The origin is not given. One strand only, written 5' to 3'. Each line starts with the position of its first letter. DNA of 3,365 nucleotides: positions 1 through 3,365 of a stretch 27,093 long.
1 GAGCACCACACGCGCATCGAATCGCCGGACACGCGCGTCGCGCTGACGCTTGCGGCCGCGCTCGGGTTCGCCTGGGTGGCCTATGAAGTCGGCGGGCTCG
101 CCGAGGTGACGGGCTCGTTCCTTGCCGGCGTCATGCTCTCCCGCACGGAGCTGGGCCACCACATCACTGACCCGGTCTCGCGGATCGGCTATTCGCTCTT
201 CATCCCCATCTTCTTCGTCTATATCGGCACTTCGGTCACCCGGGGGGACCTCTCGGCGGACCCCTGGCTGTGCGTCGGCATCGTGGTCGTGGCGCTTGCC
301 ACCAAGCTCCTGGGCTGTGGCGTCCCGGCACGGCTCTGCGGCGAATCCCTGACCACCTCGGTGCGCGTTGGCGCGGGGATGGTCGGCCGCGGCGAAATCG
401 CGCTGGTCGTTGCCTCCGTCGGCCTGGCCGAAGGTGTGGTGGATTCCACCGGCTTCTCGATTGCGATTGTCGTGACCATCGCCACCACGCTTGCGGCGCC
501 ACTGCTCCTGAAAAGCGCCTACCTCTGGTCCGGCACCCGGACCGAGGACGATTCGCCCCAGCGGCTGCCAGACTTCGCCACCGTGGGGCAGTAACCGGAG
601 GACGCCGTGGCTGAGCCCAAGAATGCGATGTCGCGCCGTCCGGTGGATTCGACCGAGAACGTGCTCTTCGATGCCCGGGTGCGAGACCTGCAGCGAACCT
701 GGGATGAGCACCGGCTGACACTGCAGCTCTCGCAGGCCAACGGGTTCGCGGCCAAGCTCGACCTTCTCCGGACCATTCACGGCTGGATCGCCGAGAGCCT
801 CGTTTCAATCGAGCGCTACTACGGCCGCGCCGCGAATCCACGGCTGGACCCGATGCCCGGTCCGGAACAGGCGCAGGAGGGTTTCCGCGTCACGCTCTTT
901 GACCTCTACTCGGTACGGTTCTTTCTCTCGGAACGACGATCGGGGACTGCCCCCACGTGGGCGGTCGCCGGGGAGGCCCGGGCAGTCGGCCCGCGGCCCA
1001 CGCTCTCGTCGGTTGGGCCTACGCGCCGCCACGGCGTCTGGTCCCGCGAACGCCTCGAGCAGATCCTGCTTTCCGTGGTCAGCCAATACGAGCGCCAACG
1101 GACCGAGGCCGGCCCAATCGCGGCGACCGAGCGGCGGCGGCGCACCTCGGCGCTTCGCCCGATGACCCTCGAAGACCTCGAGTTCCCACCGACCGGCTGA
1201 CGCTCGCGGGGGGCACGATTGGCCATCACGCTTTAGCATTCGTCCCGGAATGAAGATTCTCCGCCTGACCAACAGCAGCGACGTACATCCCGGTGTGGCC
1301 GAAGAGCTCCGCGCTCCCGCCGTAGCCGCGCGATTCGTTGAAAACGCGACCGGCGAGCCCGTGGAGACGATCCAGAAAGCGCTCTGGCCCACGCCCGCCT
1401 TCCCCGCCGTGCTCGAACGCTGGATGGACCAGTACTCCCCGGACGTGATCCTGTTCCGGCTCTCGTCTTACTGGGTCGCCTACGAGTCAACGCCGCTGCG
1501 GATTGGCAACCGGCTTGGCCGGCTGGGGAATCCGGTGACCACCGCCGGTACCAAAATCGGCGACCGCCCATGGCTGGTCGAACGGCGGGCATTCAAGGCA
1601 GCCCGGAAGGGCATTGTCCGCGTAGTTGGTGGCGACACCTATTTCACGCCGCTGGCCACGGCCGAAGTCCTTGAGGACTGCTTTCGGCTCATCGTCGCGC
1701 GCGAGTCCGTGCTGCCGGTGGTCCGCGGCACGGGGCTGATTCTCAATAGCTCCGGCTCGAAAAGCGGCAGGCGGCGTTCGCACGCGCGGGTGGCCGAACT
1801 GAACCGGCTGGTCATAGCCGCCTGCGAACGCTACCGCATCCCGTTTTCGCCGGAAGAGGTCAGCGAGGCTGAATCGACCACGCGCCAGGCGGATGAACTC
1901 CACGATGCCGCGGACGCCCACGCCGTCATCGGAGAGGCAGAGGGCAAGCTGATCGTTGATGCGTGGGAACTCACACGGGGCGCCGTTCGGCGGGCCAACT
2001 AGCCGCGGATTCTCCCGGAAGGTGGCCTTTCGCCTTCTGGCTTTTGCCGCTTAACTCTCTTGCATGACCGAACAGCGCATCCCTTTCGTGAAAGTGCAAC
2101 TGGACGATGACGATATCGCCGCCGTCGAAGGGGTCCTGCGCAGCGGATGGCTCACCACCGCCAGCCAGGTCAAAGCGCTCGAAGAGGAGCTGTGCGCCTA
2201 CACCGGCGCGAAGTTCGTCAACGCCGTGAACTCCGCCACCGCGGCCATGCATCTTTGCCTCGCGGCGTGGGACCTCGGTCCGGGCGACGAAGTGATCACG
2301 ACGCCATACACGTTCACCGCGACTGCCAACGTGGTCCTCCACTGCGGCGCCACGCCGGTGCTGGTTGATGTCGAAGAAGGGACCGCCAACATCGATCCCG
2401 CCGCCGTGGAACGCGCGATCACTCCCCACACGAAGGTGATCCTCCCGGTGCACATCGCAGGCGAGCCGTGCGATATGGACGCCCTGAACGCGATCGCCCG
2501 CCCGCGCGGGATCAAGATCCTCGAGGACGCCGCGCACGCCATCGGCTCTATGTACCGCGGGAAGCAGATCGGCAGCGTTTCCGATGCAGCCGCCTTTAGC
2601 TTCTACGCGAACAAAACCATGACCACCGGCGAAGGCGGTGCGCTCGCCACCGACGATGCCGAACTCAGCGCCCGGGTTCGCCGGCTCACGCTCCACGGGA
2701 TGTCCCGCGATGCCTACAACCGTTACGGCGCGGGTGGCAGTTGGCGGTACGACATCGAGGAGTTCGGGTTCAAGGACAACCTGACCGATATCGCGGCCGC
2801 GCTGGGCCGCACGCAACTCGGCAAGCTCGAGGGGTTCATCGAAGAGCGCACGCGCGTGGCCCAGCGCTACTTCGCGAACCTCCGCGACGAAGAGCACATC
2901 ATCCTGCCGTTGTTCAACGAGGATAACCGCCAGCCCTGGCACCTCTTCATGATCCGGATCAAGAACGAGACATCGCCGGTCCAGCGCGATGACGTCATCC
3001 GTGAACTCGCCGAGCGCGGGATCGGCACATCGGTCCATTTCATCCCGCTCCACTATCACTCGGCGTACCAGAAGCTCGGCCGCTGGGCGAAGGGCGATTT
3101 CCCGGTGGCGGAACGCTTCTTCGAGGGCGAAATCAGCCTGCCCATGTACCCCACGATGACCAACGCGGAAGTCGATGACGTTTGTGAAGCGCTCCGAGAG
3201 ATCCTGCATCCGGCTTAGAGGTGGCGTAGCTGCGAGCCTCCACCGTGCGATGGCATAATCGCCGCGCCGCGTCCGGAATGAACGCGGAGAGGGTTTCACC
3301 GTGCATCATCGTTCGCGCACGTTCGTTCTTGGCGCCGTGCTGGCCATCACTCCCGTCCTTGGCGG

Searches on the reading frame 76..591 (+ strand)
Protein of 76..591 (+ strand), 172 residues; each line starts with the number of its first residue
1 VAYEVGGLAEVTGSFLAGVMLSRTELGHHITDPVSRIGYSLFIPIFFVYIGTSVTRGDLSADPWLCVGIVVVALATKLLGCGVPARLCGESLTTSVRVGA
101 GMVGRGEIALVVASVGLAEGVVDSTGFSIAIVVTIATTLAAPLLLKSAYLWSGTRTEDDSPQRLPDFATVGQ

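Call 13: search_protein_families(library=pfam, proteins=[window:76-591:+], max_evalue=0.001)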
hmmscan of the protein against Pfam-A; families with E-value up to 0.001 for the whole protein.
window:76-591:+ (172 aa): 1 family
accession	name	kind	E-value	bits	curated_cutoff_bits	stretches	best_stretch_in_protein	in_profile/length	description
PF00999.27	Na_H_Exchanger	-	2.6e-25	89.5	26.2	1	4-146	225-370/375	Sodium/hydrogen exchanger, transmembrane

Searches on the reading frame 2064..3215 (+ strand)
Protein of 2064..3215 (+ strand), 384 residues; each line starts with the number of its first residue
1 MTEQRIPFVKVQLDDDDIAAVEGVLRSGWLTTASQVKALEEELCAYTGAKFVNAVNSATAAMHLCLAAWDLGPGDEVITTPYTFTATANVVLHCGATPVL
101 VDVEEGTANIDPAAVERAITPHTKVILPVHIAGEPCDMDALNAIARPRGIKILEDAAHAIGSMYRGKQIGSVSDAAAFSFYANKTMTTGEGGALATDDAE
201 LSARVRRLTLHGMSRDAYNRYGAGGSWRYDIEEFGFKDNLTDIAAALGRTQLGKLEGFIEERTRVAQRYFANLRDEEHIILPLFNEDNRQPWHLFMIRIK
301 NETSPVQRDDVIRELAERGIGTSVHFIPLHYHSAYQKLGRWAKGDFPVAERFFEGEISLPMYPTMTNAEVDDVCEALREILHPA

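Call 13: search_protein_families(library=pfam, proteins=[window:2064-3215:+], max_evalue=0.001)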
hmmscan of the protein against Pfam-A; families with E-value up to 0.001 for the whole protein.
window:2064-3215:+ (384 aa): 4 families
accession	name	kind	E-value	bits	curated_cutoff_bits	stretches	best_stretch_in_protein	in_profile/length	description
PF01041.23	DegT_DnrJ_EryC1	-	1.7e-127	426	19.8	1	13-378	3-360/360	DegT/DnrJ/EryC1/StrS aminotransferase family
PF01212.27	Beta_elim_lyase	-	2.6e-07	30.7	27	1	33-277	31-234/288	Beta-eliminating lyase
PF01053.26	Cys_Met_Meta_PP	-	3.9e-06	26.1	27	1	36-164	54-182/381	Cys/Met metabolism PLP-dependent enzyme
PF00155.27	Aminotran_1_2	-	8.4e-06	25.6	19.7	1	36-159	44-189/361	Aminotransferase class I and II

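Call 42: search_protein_families(library=ncbifam, proteins=[window:2064-3215:+], max_evalue=0.00001)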
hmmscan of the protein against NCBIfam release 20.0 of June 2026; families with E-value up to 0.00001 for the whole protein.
window:2064-3215:+ (384 aa): 13 families
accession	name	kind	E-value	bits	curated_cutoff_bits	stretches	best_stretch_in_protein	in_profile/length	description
TIGR03588.1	PseC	equivalog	5.4e-119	397.5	423.5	1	6-381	2-380/380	UDP-4-amino-4,6-dideoxy-N-acetyl-beta-L-altrosamine transaminase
NF008658.2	PRK11658.1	equivalog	9.8e-112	373.3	631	1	5-381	4-377/379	UDP-4-amino-4-deoxy-L-arabinose aminotransferase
NF008687.0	PRK11706.1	equivalog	2.6e-73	246.9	375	1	5-380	1-373/375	dTDP-4-amino-4,6-dideoxygalactose transaminase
TIGR04181.1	NHT_00031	hypoth_equivalog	1.6e-68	231.2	420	1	12-360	7-357/359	LegC family aminotransferase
TIGR02379.1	ECA_wecE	subfamily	6.4e-60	202.9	434.85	1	6-381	2-375/376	dTDP-4-amino-4,6-dideoxy-D-glucose transaminase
NF011936.0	PRK15407.1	equivalog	2.2e-59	201.3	423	1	6-381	37-436/440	lipopolysaccharide biosynthesis protein RfbH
TIGR04427.1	PLP_DesI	equivalog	4.5e-56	190.6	650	1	21-378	38-380/390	dTDP-4-dehydro-6-deoxyglucose aminotransferase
NF009079.0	PRK12414.1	subfamily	2.6e-06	26.7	481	1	45-155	86-201/384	methionine aminotransferase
NF004975.0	PRK06348.1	equivalog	3.3e-06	26.3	549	1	50-127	90-167/384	pyridoxal phosphate-dependent aminotransferase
NF005871.0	PRK07811.1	equivalog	3.4e-06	25.9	513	1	32-206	59-232/389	cystathionine gamma-synthase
NF005817.0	PRK07683.1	equivalog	5e-06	25.5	575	1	46-143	86-185/387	aminotransferase A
NF006488.0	PRK08912.1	equivalog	6.9e-06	25.2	498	0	56-127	94-164/387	aminotransferase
TIGR01325.1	O_suc_HS_sulf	equivalog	9.8e-06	24.4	510.05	0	33-219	53-238/380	O-succinylhomoserine sulfhydrylase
